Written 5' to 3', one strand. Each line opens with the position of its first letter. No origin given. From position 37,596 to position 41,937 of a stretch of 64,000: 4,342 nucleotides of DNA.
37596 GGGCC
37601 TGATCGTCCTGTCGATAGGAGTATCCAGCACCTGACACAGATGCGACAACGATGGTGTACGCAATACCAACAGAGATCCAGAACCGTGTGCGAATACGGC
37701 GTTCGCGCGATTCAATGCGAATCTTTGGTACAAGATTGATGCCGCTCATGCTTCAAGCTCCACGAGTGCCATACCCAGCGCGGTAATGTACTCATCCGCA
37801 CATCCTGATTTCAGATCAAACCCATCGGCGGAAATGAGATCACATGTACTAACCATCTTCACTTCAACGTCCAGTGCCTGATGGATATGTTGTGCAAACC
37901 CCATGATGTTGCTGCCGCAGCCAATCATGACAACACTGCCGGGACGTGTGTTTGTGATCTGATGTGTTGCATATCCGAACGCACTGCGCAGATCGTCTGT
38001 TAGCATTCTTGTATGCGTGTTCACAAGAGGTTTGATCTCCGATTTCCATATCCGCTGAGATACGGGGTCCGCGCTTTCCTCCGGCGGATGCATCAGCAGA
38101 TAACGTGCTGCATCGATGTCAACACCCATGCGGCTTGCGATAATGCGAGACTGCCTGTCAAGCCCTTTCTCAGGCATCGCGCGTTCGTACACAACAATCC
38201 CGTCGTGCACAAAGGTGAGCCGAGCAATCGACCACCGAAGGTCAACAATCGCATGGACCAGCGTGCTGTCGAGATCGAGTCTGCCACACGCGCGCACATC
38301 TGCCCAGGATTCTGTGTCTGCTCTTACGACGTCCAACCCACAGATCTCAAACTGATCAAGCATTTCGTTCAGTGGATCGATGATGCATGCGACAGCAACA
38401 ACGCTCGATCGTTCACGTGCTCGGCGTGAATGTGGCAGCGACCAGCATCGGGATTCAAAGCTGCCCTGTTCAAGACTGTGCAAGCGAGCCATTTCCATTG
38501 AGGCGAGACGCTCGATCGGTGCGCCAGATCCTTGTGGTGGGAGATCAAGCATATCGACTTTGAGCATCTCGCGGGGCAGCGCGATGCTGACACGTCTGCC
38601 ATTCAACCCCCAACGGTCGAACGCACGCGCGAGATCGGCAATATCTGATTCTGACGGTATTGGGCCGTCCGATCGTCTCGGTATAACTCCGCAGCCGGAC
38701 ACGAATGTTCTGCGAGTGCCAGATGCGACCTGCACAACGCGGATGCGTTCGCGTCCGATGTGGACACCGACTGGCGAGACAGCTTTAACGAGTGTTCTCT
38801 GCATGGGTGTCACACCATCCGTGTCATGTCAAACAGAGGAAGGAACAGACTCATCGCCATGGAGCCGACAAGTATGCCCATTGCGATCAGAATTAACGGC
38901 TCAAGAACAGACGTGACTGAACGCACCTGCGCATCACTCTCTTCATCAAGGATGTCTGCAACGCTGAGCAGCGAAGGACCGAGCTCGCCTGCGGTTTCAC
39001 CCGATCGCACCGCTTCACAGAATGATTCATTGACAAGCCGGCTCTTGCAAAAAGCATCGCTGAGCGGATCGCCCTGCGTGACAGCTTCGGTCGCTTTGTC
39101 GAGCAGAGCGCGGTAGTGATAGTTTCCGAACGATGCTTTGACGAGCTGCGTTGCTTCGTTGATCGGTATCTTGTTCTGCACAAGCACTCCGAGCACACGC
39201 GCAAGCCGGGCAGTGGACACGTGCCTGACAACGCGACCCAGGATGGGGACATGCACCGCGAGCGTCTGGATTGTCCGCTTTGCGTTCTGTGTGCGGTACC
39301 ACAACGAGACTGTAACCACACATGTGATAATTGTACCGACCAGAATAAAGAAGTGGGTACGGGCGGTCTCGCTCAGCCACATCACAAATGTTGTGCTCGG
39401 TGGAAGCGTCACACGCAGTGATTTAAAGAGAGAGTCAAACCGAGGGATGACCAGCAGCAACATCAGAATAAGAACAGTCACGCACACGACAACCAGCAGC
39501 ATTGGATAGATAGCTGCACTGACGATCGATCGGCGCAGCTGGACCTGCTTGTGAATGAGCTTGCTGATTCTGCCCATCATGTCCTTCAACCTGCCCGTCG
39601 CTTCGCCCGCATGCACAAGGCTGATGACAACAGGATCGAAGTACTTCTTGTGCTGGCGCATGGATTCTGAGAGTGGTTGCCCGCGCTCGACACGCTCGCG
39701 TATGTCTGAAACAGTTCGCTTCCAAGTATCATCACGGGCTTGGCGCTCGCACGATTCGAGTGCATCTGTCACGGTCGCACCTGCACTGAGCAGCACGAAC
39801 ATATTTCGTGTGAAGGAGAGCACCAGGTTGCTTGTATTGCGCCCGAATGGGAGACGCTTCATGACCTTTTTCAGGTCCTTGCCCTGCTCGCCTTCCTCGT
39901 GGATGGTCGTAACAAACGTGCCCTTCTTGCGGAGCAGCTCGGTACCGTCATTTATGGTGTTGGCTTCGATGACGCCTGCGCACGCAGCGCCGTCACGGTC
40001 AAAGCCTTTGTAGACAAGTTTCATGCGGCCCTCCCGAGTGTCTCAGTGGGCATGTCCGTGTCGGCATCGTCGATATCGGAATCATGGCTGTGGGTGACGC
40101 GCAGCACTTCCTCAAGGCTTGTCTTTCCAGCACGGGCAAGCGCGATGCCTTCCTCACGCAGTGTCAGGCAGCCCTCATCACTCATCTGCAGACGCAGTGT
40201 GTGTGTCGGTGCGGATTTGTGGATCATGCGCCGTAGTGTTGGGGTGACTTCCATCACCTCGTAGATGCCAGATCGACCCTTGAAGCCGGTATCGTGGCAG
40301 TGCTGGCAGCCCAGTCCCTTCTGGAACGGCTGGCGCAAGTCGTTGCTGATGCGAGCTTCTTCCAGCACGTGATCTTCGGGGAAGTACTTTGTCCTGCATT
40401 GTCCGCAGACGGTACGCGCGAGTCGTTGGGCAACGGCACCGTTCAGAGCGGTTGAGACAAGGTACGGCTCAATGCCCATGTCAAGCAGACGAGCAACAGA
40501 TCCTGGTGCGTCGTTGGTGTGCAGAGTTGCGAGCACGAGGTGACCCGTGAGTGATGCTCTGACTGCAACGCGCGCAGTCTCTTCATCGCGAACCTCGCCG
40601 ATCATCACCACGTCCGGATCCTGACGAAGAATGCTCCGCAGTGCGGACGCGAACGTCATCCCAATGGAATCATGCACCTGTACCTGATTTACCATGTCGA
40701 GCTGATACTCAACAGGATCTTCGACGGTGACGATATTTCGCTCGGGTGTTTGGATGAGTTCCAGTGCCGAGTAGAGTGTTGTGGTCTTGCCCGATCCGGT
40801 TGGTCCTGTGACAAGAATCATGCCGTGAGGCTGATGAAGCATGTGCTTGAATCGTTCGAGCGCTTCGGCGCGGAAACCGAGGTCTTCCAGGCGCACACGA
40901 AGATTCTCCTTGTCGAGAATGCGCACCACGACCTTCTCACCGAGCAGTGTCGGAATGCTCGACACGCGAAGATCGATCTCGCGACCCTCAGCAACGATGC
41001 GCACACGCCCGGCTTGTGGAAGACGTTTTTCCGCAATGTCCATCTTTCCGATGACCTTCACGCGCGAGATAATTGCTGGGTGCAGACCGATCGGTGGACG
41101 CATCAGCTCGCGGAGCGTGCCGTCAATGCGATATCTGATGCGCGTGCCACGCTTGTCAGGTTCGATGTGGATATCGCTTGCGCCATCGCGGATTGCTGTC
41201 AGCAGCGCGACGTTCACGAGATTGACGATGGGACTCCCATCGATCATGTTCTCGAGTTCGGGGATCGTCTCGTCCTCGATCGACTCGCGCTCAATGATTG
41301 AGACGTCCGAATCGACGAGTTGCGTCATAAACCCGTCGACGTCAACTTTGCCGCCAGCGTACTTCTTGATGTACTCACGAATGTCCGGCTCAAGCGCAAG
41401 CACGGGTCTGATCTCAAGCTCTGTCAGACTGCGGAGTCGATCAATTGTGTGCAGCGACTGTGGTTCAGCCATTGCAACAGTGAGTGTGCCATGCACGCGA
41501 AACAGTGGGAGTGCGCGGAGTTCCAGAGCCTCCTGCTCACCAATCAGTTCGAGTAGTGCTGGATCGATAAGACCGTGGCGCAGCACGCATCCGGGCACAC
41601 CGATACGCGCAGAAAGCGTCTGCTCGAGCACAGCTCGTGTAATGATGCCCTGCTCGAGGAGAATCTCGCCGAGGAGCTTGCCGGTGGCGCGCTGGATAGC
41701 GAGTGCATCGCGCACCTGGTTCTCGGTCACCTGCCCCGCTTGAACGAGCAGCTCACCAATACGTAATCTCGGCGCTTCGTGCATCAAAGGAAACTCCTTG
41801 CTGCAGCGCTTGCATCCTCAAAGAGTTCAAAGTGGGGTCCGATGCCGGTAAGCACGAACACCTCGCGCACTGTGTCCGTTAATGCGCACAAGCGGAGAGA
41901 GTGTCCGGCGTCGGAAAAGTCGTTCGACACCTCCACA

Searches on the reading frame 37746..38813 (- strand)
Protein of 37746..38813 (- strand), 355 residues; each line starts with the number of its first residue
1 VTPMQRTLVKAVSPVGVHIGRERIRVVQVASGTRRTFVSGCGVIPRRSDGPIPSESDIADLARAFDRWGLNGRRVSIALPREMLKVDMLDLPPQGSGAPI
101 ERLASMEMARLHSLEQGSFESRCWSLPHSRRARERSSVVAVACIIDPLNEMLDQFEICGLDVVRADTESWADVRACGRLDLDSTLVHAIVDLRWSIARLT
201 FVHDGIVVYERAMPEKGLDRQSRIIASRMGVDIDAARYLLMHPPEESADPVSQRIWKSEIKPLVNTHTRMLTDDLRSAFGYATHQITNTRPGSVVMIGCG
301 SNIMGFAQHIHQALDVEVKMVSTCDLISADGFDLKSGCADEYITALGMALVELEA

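Call 9: search_protein_families(library=pfam, proteins=[window:37746-38813:-], max_evalue=0.01)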
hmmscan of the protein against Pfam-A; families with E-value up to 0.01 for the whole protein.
window:37746-38813:- (355 aa): 2 families
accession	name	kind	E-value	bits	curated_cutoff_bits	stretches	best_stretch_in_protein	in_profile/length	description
PF11104.14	PilM_2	-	1.8e-08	34.2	27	1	16-350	1-337/340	Type IV pilus assembly protein PilM;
PF20000.4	fvmX2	-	0.0081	16.1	27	0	123-186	18-81/261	FtsH ternary system domain X2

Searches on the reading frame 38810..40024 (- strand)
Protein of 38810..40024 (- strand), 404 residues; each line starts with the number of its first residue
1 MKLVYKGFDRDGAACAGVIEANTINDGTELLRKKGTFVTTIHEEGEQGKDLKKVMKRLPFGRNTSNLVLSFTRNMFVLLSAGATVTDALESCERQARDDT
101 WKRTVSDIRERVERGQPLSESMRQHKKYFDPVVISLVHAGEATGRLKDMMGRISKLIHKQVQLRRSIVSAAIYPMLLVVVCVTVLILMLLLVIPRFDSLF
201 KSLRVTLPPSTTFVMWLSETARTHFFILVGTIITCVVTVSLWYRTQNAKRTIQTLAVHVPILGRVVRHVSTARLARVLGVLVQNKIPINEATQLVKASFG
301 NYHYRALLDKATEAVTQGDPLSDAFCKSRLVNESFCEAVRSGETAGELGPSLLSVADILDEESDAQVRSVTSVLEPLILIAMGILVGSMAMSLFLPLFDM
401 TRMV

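Call 9: search_protein_families(library=pfam, proteins=[window:38810-40024:-], max_evalue=0.01)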
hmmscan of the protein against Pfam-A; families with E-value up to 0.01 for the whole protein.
window:38810-40024:- (404 aa): 1 family
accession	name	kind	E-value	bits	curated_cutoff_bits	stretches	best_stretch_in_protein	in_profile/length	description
PF00482.28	T2SSF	-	1.5e-52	177.3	25.2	2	71-194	1-125/125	Type II secretion system (T2SS), protein F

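Call 51: find_encoding_contigs(protein=window:38810-40024:-, flank=10000, max_places=6)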
Protein window:38810-40024:- (404 aa): 4 contigs read that carry it; 2 places shown.
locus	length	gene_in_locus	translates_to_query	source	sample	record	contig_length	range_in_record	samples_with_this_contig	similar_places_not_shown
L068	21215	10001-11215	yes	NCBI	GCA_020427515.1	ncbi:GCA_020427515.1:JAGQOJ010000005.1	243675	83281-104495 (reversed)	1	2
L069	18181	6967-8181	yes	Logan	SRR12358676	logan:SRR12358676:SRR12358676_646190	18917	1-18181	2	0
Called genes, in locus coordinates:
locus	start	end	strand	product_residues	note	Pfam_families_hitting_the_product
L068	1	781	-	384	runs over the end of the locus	PF07238:PilZ (weak), PF00072:Response_reg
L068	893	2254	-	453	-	-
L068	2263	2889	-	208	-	-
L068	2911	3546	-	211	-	-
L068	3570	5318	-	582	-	PF08668:HDOD (weak), PF01966:HD, PF13487:HD_5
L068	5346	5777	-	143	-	PF00072:Response_reg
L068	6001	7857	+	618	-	PF00512:HisKA, PF02518:HATPase_c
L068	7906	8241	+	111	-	PF01740:STAS, PF13466:STAS_2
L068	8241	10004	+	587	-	PF05157:MshEN, PF00437:T2SSE, PF13191:AAA_16 (faint)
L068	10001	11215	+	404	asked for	PF28597:T2SSF_N (faint), PF00482:T2SSF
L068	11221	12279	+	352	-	PF11104:PilM_2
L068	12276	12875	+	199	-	PF05137:PilN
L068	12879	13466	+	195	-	PF04350:PilO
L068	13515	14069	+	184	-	-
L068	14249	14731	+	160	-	PF07963:N_methyl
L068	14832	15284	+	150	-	PF07963:N_methyl (weak)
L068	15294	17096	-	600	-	PF01039:Carboxyl_trans, PF03255:ACCA (weak)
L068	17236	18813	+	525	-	PF01145:Band_7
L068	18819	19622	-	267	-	PF01555:N6_N4_Mtase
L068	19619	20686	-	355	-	PF01368:DHH, PF02272:DHHA1 (weak)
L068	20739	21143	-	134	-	PF00111:Fer2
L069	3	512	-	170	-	?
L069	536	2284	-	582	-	PF08668:HDOD (weak), PF01966:HD, PF13487:HD_5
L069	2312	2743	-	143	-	PF00072:Response_reg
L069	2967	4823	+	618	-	PF00512:HisKA, PF02518:HATPase_c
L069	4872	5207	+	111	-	PF01740:STAS, PF13466:STAS_2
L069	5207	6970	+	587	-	PF05157:MshEN, PF00437:T2SSE, PF13191:AAA_16 (faint)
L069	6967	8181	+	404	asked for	PF28597:T2SSF_N (faint), PF00482:T2SSF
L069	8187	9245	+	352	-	PF11104:PilM_2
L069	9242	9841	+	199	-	PF05137:PilN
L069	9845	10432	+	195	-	PF04350:PilO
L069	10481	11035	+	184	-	-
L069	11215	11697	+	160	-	PF07963:N_methyl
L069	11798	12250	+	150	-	PF07963:N_methyl (weak)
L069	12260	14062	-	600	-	PF01039:Carboxyl_trans, PF03255:ACCA (weak)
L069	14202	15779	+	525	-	PF01145:Band_7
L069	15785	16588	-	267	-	PF01555:N6_N4_Mtase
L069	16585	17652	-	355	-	PF01368:DHH, PF02272:DHHA1 (weak)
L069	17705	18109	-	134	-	PF00111:Fer2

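Call 71: list_cluster_members(proteins=[L070:94-729:+, L071:82-729:+, window:38810-40024:-, window:47783-49144:+, window:47148-47774:+, L069:3-512:-])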
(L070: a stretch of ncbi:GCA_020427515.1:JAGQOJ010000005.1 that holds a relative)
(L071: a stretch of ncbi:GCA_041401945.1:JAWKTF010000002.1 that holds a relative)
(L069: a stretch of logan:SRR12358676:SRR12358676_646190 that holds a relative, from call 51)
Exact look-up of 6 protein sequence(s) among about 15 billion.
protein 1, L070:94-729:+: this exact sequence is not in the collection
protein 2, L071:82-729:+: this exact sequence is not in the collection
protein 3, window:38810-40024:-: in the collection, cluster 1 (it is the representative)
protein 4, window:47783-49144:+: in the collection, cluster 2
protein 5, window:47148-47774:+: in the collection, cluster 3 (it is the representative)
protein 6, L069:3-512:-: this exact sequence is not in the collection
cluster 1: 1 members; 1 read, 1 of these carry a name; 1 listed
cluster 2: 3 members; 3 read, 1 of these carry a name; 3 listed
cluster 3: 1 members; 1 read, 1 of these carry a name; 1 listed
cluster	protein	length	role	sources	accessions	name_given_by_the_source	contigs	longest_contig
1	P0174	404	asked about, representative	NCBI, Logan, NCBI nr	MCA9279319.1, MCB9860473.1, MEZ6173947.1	MAG: type II secretion system F family protein [Phycisphaeraceae bacterium] | type II secretion system F family protein [Phycisphaerales bacterium]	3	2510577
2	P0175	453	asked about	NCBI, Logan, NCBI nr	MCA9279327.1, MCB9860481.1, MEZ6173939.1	MAG: hypothetical protein H6815_08500 [Phycisphaeraceae bacterium] | hypothetical protein [Phycisphaerales bacterium]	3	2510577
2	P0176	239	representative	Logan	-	-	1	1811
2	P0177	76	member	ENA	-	-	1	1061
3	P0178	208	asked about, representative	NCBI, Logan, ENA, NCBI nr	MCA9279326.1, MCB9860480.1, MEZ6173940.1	MAG: hypothetical protein H6815_08495 [Phycisphaeraceae bacterium] | hypothetical protein [Phycisphaerales bacterium]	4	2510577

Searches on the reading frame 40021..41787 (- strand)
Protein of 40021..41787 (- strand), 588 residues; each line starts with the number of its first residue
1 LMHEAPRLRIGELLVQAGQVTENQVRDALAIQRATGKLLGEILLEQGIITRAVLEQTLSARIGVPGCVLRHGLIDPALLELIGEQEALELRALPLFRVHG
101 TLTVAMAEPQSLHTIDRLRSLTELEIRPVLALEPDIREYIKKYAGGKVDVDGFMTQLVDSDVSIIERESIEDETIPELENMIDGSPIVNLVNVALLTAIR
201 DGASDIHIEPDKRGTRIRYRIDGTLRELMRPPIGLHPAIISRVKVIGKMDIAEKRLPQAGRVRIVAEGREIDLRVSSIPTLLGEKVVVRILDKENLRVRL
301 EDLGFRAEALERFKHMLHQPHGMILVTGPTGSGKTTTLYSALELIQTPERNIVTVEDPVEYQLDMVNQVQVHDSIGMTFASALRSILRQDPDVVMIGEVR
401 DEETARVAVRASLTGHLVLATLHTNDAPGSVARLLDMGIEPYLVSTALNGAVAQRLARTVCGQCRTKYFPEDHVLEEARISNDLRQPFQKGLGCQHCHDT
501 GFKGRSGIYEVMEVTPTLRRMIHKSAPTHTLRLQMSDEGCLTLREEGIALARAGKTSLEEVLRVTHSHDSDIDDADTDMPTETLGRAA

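Call 9: search_protein_families(library=pfam, proteins=[window:40021-41787:-], max_evalue=0.01)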
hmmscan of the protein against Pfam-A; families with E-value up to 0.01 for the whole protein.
window:40021-41787:- (588 aa): 10 families
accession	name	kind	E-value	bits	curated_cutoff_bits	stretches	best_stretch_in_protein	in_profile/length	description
PF00437.27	T2SSE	-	7.1e-137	456.4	24.9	1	183-563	4-370/370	Type II/IV secretion system protein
PF05157.20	MshEN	-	4.8e-16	58.9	23.1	1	63-146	2-86/90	MshEN domain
PF13191.12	AAA_16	-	5.7e-05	24.1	32.6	1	306-408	5-103/167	AAA ATPase domain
PF25199.1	nSTAND_NTPase5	-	0.00046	20.5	34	1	321-366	41-87/145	Novel STAND NTPase 5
PF13401.12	AAA_22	-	0.00049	20.9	27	1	320-360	4-44/130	AAA domain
PF13604.12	AAA_30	-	0.00069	19.8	27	1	313-352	10-49/191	AAA domain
PF13555.12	AAA_29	-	0.0013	18.9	27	1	316-338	17-39/61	P-loop containing region of AAA domain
PF20720.3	nSTAND3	-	0.0032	17.6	27.2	1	308-358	5-54/155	Novel STAND NTPase 3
PF04851.21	ResIII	-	0.0033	17.8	22.5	1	307-355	9-59/164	Type III restriction enzyme, res subunit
PF01637.24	ATPase_2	-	0.0035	17.6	33.2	1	306-383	4-82/225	ATPase domain predominantly from Archaea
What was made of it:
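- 34741..41787 (-): Type IV filament machinery: two prepilins (34741..35265 and 35294..35776), PilO, PilN, PilM, the T2SS-F platform protein, and a T2SS-E ATPase with an MshEN domain. call 9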
